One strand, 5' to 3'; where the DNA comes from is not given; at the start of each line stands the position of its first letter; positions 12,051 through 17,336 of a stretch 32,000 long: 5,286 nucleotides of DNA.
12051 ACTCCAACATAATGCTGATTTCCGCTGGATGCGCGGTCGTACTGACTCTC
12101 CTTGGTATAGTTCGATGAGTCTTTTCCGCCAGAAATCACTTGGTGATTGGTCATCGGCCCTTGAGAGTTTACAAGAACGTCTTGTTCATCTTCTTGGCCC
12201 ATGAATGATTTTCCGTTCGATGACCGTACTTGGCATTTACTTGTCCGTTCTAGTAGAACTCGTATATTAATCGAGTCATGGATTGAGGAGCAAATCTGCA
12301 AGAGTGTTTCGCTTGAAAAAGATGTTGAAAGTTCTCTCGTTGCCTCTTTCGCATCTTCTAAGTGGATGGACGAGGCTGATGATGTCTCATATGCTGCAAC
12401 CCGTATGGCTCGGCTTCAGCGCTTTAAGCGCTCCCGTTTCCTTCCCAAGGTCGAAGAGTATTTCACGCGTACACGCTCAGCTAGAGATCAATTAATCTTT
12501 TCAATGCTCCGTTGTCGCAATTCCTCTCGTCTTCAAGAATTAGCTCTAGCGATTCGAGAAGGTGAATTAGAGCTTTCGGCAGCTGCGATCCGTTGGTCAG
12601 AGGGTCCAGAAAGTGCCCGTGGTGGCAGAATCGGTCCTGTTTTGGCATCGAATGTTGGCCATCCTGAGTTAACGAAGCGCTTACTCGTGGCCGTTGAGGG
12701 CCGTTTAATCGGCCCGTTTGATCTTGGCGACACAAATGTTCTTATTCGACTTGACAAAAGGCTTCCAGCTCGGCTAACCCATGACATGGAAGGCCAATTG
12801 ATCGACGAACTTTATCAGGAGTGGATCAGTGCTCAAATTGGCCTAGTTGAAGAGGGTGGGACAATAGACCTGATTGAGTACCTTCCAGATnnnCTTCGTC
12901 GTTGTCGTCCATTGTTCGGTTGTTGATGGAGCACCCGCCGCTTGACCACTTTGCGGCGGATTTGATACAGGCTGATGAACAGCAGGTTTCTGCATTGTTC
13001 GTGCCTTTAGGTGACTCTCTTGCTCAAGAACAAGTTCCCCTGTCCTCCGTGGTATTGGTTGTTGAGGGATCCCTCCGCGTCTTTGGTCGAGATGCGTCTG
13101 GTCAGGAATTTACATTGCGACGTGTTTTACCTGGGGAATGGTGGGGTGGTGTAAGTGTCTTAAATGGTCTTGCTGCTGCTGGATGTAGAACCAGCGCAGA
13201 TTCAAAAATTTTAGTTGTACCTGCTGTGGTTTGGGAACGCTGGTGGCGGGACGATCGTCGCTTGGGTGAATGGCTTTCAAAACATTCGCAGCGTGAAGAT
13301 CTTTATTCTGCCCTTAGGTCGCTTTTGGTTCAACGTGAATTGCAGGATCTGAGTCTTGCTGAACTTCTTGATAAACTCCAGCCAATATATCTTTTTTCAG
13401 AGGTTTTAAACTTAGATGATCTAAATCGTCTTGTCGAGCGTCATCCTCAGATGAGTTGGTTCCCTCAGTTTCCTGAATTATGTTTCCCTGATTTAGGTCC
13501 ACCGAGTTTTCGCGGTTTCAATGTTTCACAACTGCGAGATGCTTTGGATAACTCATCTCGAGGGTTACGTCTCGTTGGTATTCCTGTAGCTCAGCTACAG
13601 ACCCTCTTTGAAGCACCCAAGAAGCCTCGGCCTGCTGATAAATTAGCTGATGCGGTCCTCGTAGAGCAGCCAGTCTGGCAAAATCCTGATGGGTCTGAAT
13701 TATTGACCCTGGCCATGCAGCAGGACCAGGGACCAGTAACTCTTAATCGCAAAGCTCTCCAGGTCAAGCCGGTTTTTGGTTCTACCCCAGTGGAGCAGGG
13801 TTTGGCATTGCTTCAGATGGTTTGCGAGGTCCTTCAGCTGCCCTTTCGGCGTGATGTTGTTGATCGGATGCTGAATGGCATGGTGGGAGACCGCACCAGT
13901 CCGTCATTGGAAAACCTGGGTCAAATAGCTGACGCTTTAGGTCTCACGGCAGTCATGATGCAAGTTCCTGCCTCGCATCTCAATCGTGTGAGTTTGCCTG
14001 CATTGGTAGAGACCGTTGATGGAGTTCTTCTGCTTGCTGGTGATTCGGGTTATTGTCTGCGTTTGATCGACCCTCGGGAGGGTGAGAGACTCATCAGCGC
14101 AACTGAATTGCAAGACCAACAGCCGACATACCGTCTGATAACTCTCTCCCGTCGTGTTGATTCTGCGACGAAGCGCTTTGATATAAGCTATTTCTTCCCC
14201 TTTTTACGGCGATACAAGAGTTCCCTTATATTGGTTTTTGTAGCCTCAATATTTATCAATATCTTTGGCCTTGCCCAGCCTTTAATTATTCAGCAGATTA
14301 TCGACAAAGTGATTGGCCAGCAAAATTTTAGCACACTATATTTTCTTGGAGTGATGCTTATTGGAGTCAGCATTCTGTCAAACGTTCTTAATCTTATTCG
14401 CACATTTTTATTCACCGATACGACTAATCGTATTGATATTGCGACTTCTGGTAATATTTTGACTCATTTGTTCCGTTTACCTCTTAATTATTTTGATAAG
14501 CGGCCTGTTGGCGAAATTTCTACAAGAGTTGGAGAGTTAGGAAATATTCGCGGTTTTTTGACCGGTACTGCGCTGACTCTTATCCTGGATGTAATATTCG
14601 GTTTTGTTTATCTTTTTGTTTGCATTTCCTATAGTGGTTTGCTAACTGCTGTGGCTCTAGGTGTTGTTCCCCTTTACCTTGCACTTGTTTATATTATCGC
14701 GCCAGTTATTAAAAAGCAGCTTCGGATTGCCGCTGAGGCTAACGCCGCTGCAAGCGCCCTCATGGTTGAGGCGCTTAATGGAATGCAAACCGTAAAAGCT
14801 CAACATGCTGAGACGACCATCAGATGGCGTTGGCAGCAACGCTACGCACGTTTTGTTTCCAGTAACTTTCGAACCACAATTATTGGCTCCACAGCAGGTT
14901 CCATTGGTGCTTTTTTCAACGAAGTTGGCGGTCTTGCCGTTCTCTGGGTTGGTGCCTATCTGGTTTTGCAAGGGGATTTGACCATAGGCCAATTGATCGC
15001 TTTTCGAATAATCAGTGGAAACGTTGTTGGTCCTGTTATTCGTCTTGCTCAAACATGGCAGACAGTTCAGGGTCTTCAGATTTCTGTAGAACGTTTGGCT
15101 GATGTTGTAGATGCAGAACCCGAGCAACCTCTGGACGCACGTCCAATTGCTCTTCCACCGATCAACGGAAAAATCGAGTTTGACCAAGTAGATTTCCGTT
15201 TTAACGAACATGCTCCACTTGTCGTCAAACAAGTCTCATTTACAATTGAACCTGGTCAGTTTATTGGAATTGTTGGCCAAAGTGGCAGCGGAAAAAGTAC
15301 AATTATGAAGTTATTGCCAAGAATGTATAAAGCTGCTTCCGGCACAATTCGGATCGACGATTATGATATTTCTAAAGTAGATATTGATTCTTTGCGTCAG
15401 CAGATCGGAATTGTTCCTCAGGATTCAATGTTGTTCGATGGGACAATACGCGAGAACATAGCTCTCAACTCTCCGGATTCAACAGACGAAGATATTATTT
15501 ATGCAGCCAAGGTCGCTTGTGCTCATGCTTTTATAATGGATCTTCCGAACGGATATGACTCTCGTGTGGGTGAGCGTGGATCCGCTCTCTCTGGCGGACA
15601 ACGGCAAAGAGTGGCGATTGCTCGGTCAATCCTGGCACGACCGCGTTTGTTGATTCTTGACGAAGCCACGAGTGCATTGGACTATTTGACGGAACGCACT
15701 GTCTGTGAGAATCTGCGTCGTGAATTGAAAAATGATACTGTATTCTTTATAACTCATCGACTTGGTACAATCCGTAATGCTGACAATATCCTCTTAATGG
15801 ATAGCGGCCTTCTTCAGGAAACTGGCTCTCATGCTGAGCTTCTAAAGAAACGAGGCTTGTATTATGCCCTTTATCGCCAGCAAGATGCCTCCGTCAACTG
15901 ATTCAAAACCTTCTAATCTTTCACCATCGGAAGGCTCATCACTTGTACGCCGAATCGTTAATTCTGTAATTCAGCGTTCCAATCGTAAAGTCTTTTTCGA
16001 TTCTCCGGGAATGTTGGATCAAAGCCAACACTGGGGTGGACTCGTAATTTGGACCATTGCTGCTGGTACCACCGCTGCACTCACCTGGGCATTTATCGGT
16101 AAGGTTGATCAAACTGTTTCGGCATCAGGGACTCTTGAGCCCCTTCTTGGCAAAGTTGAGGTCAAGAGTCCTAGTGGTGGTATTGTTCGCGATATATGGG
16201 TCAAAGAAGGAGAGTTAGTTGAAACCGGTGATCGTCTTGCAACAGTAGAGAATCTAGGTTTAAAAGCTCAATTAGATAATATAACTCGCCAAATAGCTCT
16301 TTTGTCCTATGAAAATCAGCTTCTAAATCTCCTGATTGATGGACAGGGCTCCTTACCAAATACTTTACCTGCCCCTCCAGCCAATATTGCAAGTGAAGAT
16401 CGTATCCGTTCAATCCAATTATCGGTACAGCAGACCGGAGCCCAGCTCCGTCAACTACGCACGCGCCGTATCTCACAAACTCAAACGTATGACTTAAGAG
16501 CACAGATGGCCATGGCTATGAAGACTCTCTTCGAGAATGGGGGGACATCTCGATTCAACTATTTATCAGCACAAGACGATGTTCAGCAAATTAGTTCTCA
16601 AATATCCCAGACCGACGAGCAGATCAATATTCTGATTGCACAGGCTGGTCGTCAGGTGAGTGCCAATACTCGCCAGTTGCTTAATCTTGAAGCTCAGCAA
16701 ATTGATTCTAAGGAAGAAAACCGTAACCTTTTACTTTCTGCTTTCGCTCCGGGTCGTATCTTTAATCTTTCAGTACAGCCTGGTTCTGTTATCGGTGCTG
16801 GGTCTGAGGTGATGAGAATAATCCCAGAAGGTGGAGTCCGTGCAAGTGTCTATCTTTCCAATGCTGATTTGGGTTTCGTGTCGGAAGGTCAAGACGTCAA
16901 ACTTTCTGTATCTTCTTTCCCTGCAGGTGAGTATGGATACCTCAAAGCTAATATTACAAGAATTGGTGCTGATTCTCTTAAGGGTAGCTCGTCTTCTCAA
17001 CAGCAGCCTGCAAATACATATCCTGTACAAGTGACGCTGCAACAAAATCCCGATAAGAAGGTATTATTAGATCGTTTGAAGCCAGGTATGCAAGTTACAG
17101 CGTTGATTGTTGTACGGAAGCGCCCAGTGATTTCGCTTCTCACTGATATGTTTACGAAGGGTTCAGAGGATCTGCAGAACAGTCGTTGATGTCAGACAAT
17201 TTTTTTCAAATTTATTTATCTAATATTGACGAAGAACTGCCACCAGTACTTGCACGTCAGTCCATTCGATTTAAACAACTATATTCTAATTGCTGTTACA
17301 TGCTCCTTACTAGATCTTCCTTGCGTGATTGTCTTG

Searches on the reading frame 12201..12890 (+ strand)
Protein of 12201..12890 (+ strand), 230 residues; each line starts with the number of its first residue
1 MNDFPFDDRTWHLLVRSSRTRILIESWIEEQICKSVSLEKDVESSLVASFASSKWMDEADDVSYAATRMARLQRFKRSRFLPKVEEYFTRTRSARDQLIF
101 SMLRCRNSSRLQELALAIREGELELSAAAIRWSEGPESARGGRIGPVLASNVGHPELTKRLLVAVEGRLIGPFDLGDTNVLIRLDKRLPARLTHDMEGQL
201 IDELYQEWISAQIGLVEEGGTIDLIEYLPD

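Call 9: search_protein_families(library=pfam, proteins=[window:12201-12890:+], max_evalue=0.001)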
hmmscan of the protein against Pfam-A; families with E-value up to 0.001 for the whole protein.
window:12201-12890:+ (230 aa): 0 families

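Call 30: search_protein_families(library=ncbifam, proteins=[window:12201-12890:+], max_evalue=0.001)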
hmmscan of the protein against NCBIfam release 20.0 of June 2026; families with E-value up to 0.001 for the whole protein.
window:12201-12890:+ (230 aa): 1 family
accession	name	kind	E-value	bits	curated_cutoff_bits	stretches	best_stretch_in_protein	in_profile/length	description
TIGR04500.1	PpiC_rel_mature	subfamily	3.9e-05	23.1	180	1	51-211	160-328/340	TIGR04500 family putative peptide maturation system protein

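Call 53: search_protein_families(library=pfam, proteins=[window:12201-12890:+], max_evalue=5)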
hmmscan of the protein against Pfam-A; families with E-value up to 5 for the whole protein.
window:12201-12890:+ (230 aa): 1 family
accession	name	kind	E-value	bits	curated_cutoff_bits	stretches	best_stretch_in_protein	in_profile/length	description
PF00639.27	Rotamase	-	0.0064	17.9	21.7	1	109-182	20-93/97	PPIC-type PPIASE domain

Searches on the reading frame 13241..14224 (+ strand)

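Call 53: search_protein_families(library=pfam, proteins=[window:13241-14224:+], max_evalue=5)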
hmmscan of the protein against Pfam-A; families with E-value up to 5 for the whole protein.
window:13241-14224:+ (328 aa): 3 families
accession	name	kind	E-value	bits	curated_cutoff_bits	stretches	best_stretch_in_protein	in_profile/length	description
PF03412.21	Peptidase_C39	-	0.0025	18.1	22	1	185-293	12-120/133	Peptidase C39 family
PF01381.28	HTH_3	-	0.051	14.1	23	1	218-236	33-51/55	Helix-turn-helix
PF19464.4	DUF6001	-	0.069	12.6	25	1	202-234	124-156/348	Family of unknown function (DUF6001)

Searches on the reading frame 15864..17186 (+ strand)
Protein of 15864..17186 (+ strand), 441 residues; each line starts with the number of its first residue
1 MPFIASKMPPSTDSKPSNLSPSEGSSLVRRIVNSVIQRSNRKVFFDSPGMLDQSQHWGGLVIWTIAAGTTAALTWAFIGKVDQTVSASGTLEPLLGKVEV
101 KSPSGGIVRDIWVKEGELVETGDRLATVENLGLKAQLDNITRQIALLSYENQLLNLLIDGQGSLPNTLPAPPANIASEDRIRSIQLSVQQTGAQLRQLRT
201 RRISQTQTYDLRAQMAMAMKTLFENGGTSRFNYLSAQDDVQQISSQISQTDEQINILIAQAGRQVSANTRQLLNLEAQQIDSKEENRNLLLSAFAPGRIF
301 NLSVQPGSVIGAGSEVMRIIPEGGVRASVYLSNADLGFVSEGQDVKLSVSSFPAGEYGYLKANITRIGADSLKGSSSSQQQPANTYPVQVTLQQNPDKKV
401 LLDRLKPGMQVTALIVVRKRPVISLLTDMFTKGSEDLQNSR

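Call 9: search_protein_families(library=pfam, proteins=[window:15864-17186:+], max_evalue=0.001)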
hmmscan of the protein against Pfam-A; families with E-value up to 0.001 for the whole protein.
window:15864-17186:+ (441 aa): 4 families
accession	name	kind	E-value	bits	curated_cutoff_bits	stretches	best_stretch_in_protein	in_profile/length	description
PF13437.12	HlyD_3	-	2.4e-21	76.9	22.2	1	293-402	4-100/106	HlyD family secretion protein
PF16576.10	HlyD_D23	-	2.5e-10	40.5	30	1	234-355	64-175/214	Barrel-sandwich domain of CusB or HlyD membrane-fusion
PF00364.28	Biotin_lipoyl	-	0.00018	21.7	22.1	0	98-127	43-72/73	Biotin-requiring enzyme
PF13533.13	Biotin_lipoyl_2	-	0.00067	19.9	29.8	0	98-128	1-31/32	Biotin-lipoyl like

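Call 30: search_protein_families(library=ncbifam, proteins=[window:15864-17186:+], max_evalue=0.001)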
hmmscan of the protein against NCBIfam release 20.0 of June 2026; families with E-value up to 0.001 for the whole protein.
window:15864-17186:+ (441 aa): 11 families
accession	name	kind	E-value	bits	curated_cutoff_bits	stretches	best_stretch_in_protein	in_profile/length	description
TIGR01843.1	type_I_hlyD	subfamily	8.5e-47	160.1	208.65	2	240-431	218-412/422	HlyD family type I secretion periplasmic adaptor subunit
TIGR03794.1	NHLM_micro_HlyD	equivalog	4.6e-25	88.4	156.2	1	61-396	22-364/421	NHLP bacteriocin system secretion protein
TIGR01730.1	RND_mfp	subfamily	1.9e-13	50.1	94.9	2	260-421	106-250/322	efflux RND transporter periplasmic adaptor subunit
TIGR00998.1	8a0101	subfamily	1.6e-07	30.6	390.8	1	100-351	45-267/334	EmrA/EmrK family multidrug efflux transporter periplasmic adaptor subunit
TIGR01000.1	bacteriocin_acc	subfamily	4.1e-07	29.2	258.85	0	234-393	263-419/457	bacteriocin secretion accessory protein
NF002939.0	PRK03598.1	equivalog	9.7e-07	28.2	393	1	196-354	111-270/332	secretion protein HlyD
TIGR00999.1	8a0102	subfamily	3.9e-06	26.2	319.3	0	264-368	68-168/271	CzcB/NccB family metal efflux transporter periplasmic adaptor subunit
NF007850.1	PRK10559.1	equivalog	0.00012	21.3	400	0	258-381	117-236/303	p-hydroxybenzoic acid efflux pump subunit AaeA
NF004173.0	PRK05641.1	equivalog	0.00025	21.6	199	0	96-126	120-150/153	putative acetyl-CoA carboxylase biotin carboxyl carrier protein subunit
NF007785.0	PRK10476.1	equivalog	0.0004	19.3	376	0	185-346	108-266/347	multidrug transporter subunit MdtN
NF006761.0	PRK09282.1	domain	0.0006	18.4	402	0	97-137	521-561/591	pyruvate carboxylase subunit B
